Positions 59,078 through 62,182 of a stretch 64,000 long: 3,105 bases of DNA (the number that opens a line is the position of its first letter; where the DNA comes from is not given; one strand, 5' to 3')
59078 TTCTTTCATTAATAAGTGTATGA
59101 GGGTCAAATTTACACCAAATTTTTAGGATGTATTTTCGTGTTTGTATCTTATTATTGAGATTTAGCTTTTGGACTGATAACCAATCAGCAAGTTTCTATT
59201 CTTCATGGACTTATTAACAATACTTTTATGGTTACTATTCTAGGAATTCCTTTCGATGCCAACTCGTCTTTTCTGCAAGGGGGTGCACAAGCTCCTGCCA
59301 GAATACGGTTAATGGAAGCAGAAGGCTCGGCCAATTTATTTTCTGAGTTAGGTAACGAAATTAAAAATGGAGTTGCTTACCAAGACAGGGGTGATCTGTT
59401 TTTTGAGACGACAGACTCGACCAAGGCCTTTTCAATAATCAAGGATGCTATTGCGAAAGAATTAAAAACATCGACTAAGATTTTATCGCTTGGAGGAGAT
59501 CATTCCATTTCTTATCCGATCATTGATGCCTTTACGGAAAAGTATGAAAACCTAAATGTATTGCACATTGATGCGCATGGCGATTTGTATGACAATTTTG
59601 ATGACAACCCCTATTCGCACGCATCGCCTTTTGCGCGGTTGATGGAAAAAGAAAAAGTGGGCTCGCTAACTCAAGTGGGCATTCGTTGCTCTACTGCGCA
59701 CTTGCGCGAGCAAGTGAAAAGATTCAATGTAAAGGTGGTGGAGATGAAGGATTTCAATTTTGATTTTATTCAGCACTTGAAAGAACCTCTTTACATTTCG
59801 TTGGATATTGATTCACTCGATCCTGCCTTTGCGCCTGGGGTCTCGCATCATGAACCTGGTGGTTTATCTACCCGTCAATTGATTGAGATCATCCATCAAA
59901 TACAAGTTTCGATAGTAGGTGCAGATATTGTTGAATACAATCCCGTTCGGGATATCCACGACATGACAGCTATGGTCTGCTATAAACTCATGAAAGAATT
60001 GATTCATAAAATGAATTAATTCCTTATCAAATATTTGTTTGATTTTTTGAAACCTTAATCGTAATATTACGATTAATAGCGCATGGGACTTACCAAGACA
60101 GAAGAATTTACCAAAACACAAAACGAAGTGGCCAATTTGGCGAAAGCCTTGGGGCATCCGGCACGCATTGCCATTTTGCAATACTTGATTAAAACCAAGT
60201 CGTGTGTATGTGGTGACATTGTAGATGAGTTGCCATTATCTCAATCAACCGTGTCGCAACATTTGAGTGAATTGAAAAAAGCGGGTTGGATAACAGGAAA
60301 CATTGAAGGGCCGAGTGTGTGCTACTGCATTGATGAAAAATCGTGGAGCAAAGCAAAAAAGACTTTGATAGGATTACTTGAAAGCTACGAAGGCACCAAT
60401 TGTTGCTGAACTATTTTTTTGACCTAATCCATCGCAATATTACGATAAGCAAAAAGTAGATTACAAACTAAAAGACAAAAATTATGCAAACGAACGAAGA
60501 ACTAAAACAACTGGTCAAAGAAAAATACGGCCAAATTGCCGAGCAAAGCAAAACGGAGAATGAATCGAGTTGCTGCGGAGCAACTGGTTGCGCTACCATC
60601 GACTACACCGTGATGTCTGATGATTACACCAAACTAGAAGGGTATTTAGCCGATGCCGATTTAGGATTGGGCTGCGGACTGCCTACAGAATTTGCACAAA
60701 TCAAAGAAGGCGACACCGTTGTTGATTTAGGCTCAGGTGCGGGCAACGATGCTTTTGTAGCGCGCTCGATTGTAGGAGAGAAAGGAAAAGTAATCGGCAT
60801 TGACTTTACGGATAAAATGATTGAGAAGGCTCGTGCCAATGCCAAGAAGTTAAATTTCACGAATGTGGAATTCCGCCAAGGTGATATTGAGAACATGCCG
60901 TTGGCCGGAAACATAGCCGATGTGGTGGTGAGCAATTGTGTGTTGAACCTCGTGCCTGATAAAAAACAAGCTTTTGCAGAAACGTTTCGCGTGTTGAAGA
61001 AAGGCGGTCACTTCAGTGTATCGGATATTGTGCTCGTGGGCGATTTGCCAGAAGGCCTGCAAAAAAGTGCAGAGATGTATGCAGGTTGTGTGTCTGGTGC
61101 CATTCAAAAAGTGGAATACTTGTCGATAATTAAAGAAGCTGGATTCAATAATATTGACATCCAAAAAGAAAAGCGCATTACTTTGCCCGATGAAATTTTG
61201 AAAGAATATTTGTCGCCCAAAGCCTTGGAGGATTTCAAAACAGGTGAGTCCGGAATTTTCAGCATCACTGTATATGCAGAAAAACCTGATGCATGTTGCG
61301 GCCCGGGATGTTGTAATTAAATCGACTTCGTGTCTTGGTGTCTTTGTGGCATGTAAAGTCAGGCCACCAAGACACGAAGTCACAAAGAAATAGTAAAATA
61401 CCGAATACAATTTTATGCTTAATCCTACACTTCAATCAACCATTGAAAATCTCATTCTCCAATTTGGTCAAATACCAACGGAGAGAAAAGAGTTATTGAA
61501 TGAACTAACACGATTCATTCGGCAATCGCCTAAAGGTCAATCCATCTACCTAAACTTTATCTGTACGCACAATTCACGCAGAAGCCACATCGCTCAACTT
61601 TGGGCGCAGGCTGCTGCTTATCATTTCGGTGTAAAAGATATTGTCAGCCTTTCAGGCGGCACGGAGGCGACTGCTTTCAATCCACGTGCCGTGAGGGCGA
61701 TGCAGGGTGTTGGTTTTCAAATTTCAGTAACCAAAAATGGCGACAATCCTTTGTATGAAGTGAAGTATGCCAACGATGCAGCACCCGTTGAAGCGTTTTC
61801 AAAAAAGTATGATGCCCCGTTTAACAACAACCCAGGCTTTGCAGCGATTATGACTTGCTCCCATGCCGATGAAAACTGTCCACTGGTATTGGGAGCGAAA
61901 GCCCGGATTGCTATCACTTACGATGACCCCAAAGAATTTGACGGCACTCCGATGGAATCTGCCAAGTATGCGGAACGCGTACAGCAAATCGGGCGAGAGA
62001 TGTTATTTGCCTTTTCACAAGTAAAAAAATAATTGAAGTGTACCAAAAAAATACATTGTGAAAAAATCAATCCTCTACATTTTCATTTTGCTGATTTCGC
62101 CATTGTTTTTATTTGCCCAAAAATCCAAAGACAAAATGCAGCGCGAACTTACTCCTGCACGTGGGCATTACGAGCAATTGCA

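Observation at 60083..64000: Organoarsenical (arsenosugar-type) biosynthetic locus rather than a plain ars resistance operon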

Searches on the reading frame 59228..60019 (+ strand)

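Call 3: search_protein_families(library=ncbifam, proteins=[window:59228-60019:+], max_evalue=0.001)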
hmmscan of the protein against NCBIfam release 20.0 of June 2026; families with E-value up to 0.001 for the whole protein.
window:59228-60019:+ (263 aa): 5 families
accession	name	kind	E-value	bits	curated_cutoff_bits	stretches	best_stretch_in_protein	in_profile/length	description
TIGR01230.1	agmatinase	equivalog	1.5e-57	195.4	174.3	1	3-259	16-273/275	agmatinase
NF002564.0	PRK02190.1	subfamily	7.8e-48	163.2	302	1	2-260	35-299/307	agmatinase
TIGR01227.1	hutG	equivalog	1.4e-36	126.3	229.15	1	2-259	37-306/307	formimidoylglutamase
TIGR01229.1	rocF_arginase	equivalog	3.5e-22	79.1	227.6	1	67-248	68-282/300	arginase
NF010347.0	PRK13775.1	equivalog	5.3e-07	29.2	381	1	183-255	246-320/331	formimidoylglutamase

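Call 4: search_protein_families(library=pfam, proteins=[window:59228-60019:+], max_evalue=0.001)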
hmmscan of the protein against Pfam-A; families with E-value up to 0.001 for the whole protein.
window:59228-60019:+ (263 aa): 1 family
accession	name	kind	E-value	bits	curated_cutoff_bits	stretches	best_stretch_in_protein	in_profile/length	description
PF00491.26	Arginase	-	1e-64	219.2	22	1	2-258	3-277/280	Arginase family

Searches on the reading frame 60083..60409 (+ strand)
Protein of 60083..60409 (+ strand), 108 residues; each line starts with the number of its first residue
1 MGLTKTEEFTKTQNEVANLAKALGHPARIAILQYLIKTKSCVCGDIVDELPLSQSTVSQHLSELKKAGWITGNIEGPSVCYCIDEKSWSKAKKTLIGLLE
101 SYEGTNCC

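Call 3: search_protein_families(library=ncbifam, proteins=[window:60083-60409:+], max_evalue=0.001)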
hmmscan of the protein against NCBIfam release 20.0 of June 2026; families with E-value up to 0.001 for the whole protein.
window:60083-60409:+ (108 aa): 11 families
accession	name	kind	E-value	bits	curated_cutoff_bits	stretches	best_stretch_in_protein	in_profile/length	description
NF033788.1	HTH_metalloreg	subfamily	2.5e-18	65.7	55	1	17-87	2-72/77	metalloregulator ArsR/SmtB family transcription factor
NF045707.1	Dbac_1936_reg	equivalog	3.6e-12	46.2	115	1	12-86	3-76/99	ArsR/SmtB-type metalloregulator TsoR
NF033789.1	repress_SdpR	subfamily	5.5e-12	45.4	100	1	21-84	3-65/79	autorepressor SdpR family transcription factor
NF041413.1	ArsR_Rv2640c_fam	equivalog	7e-12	45.8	155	1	15-88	31-106/118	Rv2640c family ArsR-like transcriptional regulator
NF052532.1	TransRegPagRBaca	equivalog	1.2e-10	41.3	170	1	12-87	13-87/99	transcriptional repressor PagR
NF047906.1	CdPbTransRegCmtR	equivalog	1.8e-10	40.6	150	1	12-100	7-94/104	Cd(II)/Pb(II)-sensing metalloregulatory transcriptional regulator CmtR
NF040642.1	sulf_sens_BigR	equivalog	2.1e-09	37.3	155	1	8-87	2-80/95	sulfite-sensing transcriptional repressor BigR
NF053755.1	MsvR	equivalog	1.3e-06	28.3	220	1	20-72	7-58/236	transcriptional factor MsvR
NF053756.1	MreA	equivalog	0.00019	21.2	100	1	12-72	2-63/110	MreA family transcriptional regulator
NF053606.1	Sta1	subfamily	0.00021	21.3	80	1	29-71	23-65/100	Sta1 family transcriptional regulator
NF007528.0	PRK10141.1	subfamily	0.00039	20.2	97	1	18-86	8-76/117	metalloregulator ArsR/SmtB family transcription factor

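Call 4: search_protein_families(library=pfam, proteins=[window:60083-60409:+], max_evalue=0.001)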
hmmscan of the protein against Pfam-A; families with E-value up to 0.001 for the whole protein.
window:60083-60409:+ (108 aa): 7 families
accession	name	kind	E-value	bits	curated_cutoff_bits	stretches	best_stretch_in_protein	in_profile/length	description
PF01022.26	HTH_5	-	6.5e-12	45.6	22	1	25-68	1-43/47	Bacterial regulatory protein, arsR family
PF12840.13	HTH_20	-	1.2e-09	38.4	27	1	23-68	1-46/51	Helix-turn-helix domain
PF13412.12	HTH_24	-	1.8e-06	27.9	21.9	1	28-71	5-48/48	Winged helix-turn-helix DNA-binding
PF12802.13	MarR_2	-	3.4e-05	24.3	27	1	28-71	7-51/61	MarR family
PF24034.1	DUF7343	-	7.8e-05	22.9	27.6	1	45-71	23-49/62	Domain of unknown function (DUF7343)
PF13601.12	HTH_34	-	8.1e-05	23.1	27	1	28-73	2-47/80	Winged helix DNA-binding domain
PF25213.1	HVO_A0261_N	-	0.00043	20.5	35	1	22-72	7-56/86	HVO_A0261 N-terminal domain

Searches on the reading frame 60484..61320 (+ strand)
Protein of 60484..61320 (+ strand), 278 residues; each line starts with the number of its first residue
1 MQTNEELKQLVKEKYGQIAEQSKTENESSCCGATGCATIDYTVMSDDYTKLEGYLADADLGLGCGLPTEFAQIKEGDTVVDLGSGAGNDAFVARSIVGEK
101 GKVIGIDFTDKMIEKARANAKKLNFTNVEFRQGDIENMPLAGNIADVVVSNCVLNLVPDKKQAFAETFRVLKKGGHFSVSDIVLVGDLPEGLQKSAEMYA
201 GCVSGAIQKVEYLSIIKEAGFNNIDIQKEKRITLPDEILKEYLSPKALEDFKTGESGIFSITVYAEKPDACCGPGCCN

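Call 3: search_protein_families(library=ncbifam, proteins=[window:60484-61320:+], max_evalue=0.001)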
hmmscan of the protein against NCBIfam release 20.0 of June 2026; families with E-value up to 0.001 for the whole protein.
window:60484-61320:+ (278 aa): 60 families (the best 25 are shown)
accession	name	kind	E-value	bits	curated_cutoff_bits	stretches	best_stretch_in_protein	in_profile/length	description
NF008823.0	PRK11873.1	subfamily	3.2e-108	361.4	263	1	2-271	2-271/272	arsenite methyltransferase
NF041537.1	ArsM_AhpD_UU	exception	6.4e-51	173.1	510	1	4-229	10-230/345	arsenite methyltransferase/AhpD domain selenoprotein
NF047649.1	MTase_UXPK_star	exception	1e-49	169.1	460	1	5-227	11-229/283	methyltransferase/UXPK-star double selenoprotein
NF041536.1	ArsM_DUF2284_UU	exception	5.2e-45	153.6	575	1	4-229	10-230/459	arsenite methyltransferase/DUF2284 domain selenoprotein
NF040538.1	methyl_ArsM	equivalog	3.3e-41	141.6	500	2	136-229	162-258/356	arsinothricin biosynthesis methyltransferase ArsM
NF040539.1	AST_met_ArsM_2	exception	8.5e-29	101.2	240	1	73-227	54-211/262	putative arsinothricin biosynthesis methyltransferase ArsM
NF038099.1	AsSugarArsM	exception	1.6e-27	96.6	400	1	58-232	41-224/321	arsenosugar biosynthesis arsenite methyltransferase ArsM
NF045667.1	MTase_DVU1556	equivalog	4.2e-26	91.7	155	1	69-224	16-163/213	DVU_1556 family methyltransferase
NF001244.0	PRK00216.1-5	equivalog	3.1e-18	65.9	216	1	71-182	44-156/236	bifunctional demethylmenaquinone methyltransferase/2-methoxy-6-polyprenyl-1,4-benzoquinol methylase UbiE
TIGR01934.1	MenG_MenH_UbiE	subfamily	5.1e-17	61.9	158.35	1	71-199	35-159/223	ubiquinone/menaquinone biosynthesis methyltransferase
NF001243.0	PRK00216.1-4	equivalog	3.7e-16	59.2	235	1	72-177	44-149/237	demethylmenaquinone methyltransferase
TIGR02072.1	BioC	equivalog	5.9e-16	59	184.95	1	77-227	36-177/244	malonyl-ACP O-methyltransferase BioC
NF001240.0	PRK00216.1-1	equivalog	1e-15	57.5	378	1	69-181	57-170/251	bifunctional demethylmenaquinone methyltransferase/2-methoxy-6-polyprenyl-1,4-benzoquinol methylase UbiE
NF052510.1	methyltran_MpqE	exception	3.2e-15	56.2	335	1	69-177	40-149/234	methyl-plastoquinone biosynthesis methyltransferase MpqE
TIGR02752.1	MenG_heptapren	equivalog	4.4e-15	55.8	419.85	1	72-178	42-148/231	demethylmenaquinone methyltransferase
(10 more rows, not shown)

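Call 4: search_protein_families(library=pfam, proteins=[window:60484-61320:+], max_evalue=0.001)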
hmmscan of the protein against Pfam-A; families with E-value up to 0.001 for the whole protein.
window:60484-61320:+ (278 aa): 14 families
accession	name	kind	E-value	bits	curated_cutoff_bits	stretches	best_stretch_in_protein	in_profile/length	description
PF13847.12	Methyltransf_31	-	3.4e-42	144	27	1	73-220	1-145/145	Methyltransferase domain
PF13649.12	Methyltransf_25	-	5.6e-22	78.7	27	1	79-175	1-97/97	Methyltransferase domain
PF08241.18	Methyltransf_11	-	6.5e-22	78.4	21.2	1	80-178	1-94/95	Methyltransferase domain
PF01209.24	Ubie_methyltran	-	2.1e-18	67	20.1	1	72-181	44-153/233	ubiE/COQ5 methyltransferase family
PF08242.18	Methyltransf_12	-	1.8e-13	51.5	30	1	80-177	1-98/98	Methyltransferase domain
PF01135.25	PCMT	-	3.3e-12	47.1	20.3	1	68-134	66-132/210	Protein-L-isoaspartate(D-aspartate) O-methyltransferase (PCMT)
PF13489.12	Methyltransf_23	-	1.8e-09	38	27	1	70-224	16-162/164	Methyltransferase domain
PF13679.12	Methyltransf_32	-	1.1e-07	32.4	27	1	72-139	22-93/143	Methyltransferase domain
PF06325.19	PrmA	-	1.6e-06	28.3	22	1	72-183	158-262/296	Ribosomal protein L11 methyltransferase (PrmA)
PF01728.25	FtsJ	-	6.8e-06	26.6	24.1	1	69-154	15-101/181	FtsJ-like methyltransferase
PF05148.21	Methyltransf_8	-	4e-05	24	27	1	122-182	100-159/219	Hypothetical methyltransferase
PF08003.17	Methyltransf_9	-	5.1e-05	22.8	23.8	1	76-253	116-292/315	Protein of unknown function (DUF1698)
PF01170.24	UPF0020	-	0.00013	22.2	22.3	1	100-151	76-128/197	RMKL-like, methyltransferase domain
PF05175.20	MTS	-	0.00035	20.7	23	1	75-152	31-106/170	Methyltransferase small domain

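Call 69: search_solved_structures(query=window:60484-61320:+, max_evalue=1e-10, show_alignments=1)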
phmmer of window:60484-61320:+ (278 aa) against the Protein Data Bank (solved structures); distinct sequences matched with E-value up to 1e-10: 8.
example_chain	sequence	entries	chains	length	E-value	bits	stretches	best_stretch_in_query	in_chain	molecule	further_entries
5evj_A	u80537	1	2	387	3.6e-30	108.8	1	6-241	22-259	Arsenite methyltransferase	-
4kw7_A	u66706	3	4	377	1.3e-27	100.5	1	12-240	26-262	Arsenic methyltransferase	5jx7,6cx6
4fr0_A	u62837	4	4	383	1.3e-27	100.4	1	12-239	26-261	Arsenic methyltransferase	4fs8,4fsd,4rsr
5eg5_A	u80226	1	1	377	2.7e-27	99.4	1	10-240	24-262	Arsenic methyltransferase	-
8xt7_A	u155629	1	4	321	6.3e-27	98.2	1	63-236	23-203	Arsenite methyltransferase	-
5wp4_A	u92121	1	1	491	1.6e-13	54.2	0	70-240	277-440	Phosphoethanolamine N-methyltransferase 1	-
5wp5_A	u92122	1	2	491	4.4e-13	52.8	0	72-229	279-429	Phosphomethylethanolamine N-methyltransferase 2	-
1xxl_A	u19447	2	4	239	2.5e-11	47.1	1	65-181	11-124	YcgJ protein | ycgJ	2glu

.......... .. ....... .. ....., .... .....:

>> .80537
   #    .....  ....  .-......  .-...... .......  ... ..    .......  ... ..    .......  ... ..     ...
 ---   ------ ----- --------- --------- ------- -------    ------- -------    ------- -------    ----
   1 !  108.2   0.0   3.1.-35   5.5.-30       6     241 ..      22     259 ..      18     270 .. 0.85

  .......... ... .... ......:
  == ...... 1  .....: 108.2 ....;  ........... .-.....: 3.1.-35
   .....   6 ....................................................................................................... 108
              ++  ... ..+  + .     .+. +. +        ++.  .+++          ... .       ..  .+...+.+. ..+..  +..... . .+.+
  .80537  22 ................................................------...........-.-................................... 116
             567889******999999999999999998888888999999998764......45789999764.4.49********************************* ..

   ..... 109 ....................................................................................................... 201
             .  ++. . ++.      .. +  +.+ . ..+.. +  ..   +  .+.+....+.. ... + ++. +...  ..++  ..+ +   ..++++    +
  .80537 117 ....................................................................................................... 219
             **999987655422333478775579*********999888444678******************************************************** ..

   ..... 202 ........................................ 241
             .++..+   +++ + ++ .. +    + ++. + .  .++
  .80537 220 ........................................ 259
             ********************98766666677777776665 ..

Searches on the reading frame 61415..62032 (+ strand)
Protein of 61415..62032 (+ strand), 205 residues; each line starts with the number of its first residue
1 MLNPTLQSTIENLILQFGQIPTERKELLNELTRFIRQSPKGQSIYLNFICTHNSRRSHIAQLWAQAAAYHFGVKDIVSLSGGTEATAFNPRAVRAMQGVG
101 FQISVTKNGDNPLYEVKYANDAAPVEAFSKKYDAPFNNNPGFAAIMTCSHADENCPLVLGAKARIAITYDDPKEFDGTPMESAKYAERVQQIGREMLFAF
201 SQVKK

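Call 3: search_protein_families(library=ncbifam, proteins=[window:61415-62032:+], max_evalue=0.001)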
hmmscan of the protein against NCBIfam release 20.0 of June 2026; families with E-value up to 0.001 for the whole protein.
window:61415-62032:+ (205 aa): 3 families
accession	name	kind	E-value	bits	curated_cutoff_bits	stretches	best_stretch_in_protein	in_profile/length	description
TIGR02691.1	arsC_pI258_fam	equivalog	4e-13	49.7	174.3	1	47-107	2-58/129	arsenate reductase (thioredoxin)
NF010053.0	PRK13530.1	subfamily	2e-12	47.6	215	1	46-105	6-61/133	arsenate reductase (thioredoxin)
TIGR02689.1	ars_reduc_gluta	equivalog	2.4e-06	27.7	157.6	1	47-106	4-59/126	arsenate reductase, glutathione/glutaredoxin type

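Call 4: search_protein_families(library=pfam, proteins=[window:61415-62032:+], max_evalue=0.001)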
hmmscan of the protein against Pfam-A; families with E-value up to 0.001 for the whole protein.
window:61415-62032:+ (205 aa): 0 families

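Call 39: search_solved_structures(query=window:61415-62032:+, max_evalue=1, show_alignments=2)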
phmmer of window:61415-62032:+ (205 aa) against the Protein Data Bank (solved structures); distinct sequences matched with E-value up to 1: 14.
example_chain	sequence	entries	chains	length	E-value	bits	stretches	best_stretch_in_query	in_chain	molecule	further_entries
1jl3_A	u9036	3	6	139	1.1e-09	41.5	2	46-105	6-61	ARSENATE REDUCTASE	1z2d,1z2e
2ipa_B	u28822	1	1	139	1.1e-07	35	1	46-105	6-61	Protein arsC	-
1lju_A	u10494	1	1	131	6.3e-06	29.2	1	46-105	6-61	arsenate reductase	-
8p5n_A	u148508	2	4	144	8.5e-06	28.8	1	43-103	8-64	Low molecular weight phosphatase family protein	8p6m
2cd7_A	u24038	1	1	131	1e-05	28.6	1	46-105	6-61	PROTEIN ARSC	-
1ljl_A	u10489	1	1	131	1.2e-05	28.4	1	46-104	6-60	arsenate reductase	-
1jf8_A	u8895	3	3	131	0.00016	24.7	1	46-104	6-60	arsenate reductase | Protein arsC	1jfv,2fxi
1lk0_A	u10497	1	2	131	0.00028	23.9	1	46-104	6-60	arsenate reductase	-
1rxe_A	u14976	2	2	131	0.0024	20.8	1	46-104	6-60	Arsenate reductase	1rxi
2l19_A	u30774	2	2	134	0.0085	19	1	47-105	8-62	Arsenate reductase | Glutaredoxin arsenate reductase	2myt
5dn5_A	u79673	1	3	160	0.033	17.1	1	63-156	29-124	Peptidoglycan hydrolase FlgJ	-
5dn4_A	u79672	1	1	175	0.037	17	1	63-156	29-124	Peptidoglycan hydrolase FlgJ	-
2l17_A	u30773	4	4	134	0.044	16.7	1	47-105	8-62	Arsenate reductase | Glutaredoxin arsenate reductase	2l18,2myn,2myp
2myu_A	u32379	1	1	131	0.2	14.6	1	48-105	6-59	Glutaredoxin arsenate reductase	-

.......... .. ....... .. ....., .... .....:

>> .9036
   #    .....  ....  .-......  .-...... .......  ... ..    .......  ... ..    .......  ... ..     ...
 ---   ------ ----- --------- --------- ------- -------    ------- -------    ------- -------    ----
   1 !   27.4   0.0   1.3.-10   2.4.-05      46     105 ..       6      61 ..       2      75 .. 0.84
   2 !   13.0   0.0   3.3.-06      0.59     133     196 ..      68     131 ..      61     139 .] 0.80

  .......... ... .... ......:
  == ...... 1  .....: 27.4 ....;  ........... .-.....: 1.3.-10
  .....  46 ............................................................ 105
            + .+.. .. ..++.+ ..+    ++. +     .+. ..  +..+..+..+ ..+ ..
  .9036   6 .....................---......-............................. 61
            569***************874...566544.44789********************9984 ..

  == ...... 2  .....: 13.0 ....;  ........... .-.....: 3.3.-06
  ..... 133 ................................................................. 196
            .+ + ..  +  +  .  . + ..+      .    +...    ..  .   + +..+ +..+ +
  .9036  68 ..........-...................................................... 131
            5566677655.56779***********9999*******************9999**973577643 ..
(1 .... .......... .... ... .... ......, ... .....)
